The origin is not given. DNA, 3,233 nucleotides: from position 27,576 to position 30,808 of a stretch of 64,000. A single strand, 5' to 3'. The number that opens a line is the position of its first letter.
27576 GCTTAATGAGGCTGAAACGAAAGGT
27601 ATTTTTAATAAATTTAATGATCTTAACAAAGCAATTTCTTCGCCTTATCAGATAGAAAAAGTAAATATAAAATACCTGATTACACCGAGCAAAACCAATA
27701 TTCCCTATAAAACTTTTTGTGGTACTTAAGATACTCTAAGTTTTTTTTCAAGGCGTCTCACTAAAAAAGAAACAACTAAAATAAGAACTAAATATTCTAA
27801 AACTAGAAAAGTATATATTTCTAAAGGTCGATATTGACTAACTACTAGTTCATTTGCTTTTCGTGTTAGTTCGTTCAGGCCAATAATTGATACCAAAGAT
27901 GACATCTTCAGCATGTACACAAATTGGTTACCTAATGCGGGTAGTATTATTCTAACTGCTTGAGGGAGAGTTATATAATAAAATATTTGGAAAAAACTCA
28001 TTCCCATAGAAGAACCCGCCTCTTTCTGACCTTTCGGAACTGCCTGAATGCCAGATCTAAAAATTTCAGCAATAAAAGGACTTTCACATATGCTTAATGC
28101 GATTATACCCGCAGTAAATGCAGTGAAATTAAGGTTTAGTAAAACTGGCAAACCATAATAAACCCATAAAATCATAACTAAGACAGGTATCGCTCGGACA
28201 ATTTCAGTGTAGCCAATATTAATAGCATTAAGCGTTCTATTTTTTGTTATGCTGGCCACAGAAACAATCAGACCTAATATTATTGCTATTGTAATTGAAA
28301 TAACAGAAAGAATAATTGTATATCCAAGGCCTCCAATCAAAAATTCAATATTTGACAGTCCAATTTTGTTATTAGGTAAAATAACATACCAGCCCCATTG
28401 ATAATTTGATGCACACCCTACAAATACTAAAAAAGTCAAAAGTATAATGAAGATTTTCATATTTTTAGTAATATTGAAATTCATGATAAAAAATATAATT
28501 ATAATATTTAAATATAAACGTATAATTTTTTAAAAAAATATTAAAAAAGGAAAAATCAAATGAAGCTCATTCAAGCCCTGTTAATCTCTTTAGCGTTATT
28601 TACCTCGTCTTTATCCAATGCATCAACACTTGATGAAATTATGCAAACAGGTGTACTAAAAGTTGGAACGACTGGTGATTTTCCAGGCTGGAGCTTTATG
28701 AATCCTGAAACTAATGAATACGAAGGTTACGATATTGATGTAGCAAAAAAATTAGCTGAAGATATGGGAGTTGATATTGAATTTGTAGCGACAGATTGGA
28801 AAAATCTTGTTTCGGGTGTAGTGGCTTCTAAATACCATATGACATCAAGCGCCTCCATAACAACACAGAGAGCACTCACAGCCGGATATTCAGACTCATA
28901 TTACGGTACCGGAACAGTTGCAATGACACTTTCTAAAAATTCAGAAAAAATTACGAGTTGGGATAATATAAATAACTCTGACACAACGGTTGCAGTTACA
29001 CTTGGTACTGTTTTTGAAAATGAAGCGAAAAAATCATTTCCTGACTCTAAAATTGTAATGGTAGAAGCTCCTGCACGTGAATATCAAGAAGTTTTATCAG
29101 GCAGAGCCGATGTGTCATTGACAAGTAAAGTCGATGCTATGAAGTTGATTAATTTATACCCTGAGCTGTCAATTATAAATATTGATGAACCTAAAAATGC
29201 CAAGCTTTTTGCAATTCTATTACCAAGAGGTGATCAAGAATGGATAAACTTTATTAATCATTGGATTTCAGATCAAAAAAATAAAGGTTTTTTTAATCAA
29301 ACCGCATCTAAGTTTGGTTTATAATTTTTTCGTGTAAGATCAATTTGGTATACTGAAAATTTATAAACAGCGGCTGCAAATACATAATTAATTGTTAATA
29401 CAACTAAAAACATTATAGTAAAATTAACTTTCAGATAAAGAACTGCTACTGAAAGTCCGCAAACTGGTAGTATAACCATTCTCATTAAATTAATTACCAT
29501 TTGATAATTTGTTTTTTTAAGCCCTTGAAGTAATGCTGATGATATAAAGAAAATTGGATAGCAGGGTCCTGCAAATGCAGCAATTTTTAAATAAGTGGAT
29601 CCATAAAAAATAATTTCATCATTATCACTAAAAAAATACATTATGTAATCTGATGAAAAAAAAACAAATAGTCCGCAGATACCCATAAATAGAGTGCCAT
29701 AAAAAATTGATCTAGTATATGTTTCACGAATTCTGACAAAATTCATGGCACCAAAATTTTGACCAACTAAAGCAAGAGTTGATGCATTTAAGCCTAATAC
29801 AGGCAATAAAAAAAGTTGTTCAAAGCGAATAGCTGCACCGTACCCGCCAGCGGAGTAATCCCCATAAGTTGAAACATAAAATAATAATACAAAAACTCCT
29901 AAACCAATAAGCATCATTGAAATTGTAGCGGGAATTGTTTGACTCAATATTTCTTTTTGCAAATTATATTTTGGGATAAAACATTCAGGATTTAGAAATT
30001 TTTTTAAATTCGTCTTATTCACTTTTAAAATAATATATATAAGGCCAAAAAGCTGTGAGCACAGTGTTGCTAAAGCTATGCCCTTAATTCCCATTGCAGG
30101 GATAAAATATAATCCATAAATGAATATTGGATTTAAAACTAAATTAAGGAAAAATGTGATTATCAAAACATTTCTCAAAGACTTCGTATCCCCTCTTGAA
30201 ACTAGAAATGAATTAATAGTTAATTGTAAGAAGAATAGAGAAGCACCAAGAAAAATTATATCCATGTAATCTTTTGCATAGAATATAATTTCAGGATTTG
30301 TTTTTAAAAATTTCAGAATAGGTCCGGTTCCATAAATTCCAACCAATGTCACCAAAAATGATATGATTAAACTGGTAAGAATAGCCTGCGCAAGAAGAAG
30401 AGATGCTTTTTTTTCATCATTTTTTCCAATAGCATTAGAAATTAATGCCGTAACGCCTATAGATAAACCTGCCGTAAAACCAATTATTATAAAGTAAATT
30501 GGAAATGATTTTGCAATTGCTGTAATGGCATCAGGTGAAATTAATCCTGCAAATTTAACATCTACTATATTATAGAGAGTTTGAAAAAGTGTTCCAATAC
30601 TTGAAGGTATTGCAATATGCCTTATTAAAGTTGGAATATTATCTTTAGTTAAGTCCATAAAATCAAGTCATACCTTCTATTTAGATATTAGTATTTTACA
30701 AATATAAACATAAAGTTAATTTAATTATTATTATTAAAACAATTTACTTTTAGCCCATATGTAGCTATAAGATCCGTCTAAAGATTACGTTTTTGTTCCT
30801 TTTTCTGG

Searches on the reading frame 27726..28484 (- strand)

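Call 65: search_protein_families(library=pfam, proteins=[window:27726-28484:-], max_evalue=0.00001)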
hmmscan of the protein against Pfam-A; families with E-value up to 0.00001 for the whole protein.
window:27726-28484:- (252 aa): 1 family
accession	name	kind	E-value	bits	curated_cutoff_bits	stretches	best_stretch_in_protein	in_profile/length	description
PF00528.27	BPD_transp_1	-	2.1e-24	86.7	26.4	1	68-250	2-183/184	Binding-protein-dependent transport system inner membrane component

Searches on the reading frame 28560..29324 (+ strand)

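Call 65: search_protein_families(library=pfam, proteins=[window:28560-29324:+], max_evalue=0.00001)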
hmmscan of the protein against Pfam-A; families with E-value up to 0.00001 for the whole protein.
window:28560-29324:+ (254 aa): 1 family
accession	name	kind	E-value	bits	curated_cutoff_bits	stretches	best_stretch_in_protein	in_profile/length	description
PF00497.25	SBP_bac_3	-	1.4e-24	86.8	26.4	1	33-252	1-129/132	Bacterial extracellular solute-binding proteins, family 3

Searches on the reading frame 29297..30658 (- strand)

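Call 6: search_protein_families(library=pfam, proteins=[window:29297-30658:-], max_evalue=0.001)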
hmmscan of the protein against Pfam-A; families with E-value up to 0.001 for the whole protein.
window:29297-30658:- (453 aa): 1 family
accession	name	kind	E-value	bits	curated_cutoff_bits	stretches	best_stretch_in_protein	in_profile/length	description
PF01554.23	MatE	-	1.4e-57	194.3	24.9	2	18-178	1-161/161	MatE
